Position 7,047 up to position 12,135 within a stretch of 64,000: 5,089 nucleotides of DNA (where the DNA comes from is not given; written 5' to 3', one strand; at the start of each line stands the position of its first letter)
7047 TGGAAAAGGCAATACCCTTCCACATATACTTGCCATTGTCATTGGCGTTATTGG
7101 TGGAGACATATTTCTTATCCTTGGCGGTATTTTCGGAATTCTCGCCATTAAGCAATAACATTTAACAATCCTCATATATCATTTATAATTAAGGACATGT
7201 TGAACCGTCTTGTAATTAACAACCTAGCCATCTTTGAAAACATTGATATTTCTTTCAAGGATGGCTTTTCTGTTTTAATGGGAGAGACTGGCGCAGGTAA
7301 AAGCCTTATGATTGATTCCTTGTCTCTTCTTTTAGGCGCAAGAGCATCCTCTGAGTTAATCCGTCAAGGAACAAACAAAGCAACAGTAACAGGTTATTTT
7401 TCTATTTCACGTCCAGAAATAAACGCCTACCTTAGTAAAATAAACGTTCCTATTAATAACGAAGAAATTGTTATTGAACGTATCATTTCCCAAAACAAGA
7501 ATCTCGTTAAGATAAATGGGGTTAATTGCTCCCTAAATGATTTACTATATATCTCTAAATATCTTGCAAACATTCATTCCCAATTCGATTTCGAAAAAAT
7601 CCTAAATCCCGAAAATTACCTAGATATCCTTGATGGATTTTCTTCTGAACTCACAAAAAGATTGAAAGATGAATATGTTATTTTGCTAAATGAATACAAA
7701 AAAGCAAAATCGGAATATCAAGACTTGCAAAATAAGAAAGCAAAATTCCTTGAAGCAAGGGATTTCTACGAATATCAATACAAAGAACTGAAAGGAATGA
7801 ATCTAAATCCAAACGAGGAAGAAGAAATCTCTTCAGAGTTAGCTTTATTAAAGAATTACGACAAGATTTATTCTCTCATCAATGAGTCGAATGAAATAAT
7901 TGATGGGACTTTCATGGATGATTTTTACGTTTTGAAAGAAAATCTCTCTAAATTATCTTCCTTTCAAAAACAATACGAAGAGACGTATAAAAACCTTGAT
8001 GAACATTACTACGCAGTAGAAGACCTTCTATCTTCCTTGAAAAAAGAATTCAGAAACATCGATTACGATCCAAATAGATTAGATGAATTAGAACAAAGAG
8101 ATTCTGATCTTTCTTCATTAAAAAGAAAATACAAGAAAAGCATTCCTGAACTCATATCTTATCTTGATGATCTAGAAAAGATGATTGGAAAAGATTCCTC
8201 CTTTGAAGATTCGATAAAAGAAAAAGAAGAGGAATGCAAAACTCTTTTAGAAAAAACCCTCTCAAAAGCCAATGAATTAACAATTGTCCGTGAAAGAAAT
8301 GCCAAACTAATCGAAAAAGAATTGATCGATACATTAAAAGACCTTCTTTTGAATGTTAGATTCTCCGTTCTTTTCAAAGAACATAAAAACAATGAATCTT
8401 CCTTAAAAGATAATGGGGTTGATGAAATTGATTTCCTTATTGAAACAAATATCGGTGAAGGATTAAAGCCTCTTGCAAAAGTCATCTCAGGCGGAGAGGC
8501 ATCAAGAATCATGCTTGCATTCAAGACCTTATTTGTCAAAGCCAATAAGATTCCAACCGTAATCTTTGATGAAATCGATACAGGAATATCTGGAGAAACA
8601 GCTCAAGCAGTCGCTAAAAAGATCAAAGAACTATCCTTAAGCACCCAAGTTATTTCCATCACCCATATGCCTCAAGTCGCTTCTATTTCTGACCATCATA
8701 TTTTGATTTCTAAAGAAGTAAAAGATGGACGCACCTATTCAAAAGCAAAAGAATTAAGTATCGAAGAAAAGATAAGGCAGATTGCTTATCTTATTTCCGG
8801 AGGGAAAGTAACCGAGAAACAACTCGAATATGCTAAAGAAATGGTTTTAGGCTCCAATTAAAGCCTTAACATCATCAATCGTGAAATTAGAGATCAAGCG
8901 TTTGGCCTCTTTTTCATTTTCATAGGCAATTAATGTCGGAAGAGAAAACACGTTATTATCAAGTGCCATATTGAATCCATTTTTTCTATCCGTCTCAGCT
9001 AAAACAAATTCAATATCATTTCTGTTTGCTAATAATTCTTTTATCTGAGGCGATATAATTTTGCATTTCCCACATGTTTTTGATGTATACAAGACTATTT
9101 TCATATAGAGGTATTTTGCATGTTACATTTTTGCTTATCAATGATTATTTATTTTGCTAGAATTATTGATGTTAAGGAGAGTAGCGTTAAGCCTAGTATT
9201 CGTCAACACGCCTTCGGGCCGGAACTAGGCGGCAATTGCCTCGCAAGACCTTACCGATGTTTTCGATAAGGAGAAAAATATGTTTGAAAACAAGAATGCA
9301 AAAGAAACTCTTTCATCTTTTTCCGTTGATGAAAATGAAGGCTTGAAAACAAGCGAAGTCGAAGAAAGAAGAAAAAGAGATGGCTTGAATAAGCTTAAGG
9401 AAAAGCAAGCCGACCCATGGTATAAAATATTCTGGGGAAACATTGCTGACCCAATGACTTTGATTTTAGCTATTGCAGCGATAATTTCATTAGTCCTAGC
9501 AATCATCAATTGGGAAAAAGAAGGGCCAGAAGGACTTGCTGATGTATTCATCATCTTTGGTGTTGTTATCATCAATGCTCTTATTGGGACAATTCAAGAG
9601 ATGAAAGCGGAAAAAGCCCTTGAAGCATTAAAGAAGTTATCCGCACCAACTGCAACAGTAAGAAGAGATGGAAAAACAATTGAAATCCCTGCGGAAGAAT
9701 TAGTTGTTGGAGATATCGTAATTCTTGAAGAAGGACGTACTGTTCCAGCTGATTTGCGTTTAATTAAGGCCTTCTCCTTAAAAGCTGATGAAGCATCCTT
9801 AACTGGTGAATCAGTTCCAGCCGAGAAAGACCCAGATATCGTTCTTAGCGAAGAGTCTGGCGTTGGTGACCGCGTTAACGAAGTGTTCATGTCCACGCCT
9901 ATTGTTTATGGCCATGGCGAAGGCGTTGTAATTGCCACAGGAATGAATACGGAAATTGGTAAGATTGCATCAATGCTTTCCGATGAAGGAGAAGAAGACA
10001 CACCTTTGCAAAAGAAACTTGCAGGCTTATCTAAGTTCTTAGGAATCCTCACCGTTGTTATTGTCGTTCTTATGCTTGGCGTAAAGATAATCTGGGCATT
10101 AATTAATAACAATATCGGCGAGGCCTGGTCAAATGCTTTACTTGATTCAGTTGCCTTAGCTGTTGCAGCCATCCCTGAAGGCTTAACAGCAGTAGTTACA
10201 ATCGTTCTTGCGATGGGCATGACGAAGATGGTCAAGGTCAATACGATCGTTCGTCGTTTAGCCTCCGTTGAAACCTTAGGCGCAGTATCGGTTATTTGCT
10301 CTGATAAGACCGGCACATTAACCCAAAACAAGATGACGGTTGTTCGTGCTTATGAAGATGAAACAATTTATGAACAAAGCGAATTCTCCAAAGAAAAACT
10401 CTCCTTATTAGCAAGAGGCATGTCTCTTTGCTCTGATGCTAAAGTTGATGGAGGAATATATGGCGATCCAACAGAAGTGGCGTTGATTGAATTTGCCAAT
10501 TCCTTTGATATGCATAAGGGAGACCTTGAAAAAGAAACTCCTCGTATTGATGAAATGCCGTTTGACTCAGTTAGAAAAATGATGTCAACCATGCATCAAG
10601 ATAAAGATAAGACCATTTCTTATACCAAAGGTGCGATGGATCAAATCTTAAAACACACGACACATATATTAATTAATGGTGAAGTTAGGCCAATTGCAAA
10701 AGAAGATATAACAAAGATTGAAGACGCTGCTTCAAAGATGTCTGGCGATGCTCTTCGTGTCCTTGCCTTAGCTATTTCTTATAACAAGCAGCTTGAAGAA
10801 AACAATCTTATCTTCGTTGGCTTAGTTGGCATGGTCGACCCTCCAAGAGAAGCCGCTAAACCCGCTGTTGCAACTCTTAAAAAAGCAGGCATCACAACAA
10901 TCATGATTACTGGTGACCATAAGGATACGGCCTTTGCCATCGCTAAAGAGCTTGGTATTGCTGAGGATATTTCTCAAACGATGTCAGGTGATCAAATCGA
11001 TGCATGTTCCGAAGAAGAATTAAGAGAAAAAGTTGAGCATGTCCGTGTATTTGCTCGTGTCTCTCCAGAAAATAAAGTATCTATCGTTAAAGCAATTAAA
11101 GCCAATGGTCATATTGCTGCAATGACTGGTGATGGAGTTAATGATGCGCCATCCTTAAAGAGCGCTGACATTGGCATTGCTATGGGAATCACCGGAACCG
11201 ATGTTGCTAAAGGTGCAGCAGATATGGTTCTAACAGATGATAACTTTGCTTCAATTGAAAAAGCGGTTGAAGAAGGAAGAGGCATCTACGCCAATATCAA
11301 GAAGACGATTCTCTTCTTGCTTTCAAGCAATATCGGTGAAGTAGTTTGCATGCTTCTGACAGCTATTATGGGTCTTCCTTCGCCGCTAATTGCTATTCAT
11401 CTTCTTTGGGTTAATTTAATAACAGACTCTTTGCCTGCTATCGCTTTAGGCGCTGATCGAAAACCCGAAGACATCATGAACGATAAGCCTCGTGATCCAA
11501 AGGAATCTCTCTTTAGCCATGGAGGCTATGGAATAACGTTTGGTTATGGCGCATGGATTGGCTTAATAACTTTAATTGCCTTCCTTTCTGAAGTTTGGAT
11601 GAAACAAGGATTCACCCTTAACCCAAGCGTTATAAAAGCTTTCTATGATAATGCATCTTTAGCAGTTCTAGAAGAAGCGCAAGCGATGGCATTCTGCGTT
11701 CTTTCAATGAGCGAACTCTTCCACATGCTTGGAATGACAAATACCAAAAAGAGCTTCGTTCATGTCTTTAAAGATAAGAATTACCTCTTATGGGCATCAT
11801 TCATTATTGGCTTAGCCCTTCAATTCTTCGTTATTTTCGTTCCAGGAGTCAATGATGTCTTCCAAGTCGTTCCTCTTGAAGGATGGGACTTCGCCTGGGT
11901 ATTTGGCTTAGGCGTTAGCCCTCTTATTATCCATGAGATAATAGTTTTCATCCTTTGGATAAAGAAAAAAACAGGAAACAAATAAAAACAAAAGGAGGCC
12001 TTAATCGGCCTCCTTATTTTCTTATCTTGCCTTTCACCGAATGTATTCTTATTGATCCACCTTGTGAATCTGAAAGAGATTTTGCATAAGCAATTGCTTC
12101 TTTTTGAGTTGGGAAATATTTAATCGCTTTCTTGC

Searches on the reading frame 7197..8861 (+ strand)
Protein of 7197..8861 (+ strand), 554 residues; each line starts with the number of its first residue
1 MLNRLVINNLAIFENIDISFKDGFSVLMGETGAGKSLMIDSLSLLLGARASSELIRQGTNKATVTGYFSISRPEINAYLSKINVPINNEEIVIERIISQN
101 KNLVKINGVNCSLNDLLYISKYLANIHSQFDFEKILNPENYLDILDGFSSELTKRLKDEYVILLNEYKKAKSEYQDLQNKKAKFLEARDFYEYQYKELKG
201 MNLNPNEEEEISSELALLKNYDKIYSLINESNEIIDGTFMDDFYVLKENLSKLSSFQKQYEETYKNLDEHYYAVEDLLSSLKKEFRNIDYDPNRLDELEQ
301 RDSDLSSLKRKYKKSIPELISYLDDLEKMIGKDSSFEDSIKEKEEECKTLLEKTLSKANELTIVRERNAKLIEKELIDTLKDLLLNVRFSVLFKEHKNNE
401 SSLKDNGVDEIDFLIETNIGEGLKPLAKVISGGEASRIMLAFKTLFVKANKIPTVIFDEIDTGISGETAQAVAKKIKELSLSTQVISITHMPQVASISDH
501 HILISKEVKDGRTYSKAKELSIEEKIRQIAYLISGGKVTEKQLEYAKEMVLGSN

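Call 21: search_protein_families(library=pfam, proteins=[window:7197-8861:+], max_evalue=0.00001)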
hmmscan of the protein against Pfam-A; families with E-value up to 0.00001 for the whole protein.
window:7197-8861:+ (554 aa): 3 families
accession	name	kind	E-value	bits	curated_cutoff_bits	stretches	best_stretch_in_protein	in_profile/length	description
PF02463.25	SMC_N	-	9.9e-18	64.8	40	1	1-506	1-213/220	RecF/RecN/SMC N terminal domain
PF13476.12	AAA_23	-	5.8e-09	37.3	27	1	4-214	1-192/201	AAA domain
PF13175.12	AAA_15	-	3.3e-07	30.7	32.1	0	1-494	1-373/374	AAA ATPase domain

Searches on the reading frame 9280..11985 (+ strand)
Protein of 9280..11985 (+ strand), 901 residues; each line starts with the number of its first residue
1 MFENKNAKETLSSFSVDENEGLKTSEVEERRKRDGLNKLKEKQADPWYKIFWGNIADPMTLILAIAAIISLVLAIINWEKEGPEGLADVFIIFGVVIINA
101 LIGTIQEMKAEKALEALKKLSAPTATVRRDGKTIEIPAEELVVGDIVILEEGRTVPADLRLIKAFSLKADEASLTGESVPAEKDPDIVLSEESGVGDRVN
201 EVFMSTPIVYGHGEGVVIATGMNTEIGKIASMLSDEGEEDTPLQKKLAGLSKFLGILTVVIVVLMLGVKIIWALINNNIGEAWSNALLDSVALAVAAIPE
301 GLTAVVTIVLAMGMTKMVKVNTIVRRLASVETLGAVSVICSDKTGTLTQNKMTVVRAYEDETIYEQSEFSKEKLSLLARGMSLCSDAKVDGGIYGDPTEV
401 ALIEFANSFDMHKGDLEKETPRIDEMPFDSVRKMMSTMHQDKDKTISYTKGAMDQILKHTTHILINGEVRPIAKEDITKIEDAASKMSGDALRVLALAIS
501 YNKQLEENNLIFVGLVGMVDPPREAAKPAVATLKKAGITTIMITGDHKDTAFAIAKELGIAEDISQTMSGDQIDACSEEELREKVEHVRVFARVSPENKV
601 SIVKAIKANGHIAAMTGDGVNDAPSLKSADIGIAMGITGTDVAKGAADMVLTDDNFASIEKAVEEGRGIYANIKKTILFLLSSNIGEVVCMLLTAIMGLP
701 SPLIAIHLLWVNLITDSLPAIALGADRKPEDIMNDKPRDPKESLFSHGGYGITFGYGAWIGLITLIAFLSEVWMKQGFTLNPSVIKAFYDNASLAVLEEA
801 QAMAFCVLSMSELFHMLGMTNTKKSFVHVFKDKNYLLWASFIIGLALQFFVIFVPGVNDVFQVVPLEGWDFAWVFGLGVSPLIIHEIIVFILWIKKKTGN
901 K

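Call 21: search_protein_families(library=pfam, proteins=[window:9280-11985:+], max_evalue=0.00001)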
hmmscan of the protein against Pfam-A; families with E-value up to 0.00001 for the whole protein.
window:9280-11985:+ (901 aa): 5 families
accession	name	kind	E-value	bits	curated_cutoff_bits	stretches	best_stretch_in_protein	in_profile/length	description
PF00122.25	E1-E2_ATPase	-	7.8e-48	162.8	28.1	1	119-319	1-180/181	E1-E2 ATPase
PF00689.26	Cation_ATPase_C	-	2.5e-44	151.6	27.3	1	700-888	1-172/175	Cation transporting ATPase, C-terminus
PF13246.12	Cation_ATPase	-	4.9e-20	71.8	21.7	1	390-463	16-91/91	Cation transport ATPase (P-type)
PF00690.31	Cation_ATPase_N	-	4.6e-19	68.3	20.4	1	4-70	3-69/69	Cation transporter/ATPase, N-terminus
PF00702.32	Hydrolase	-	8.5e-19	69.1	26.4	1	337-630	2-191/191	haloacid dehalogenase-like hydrolase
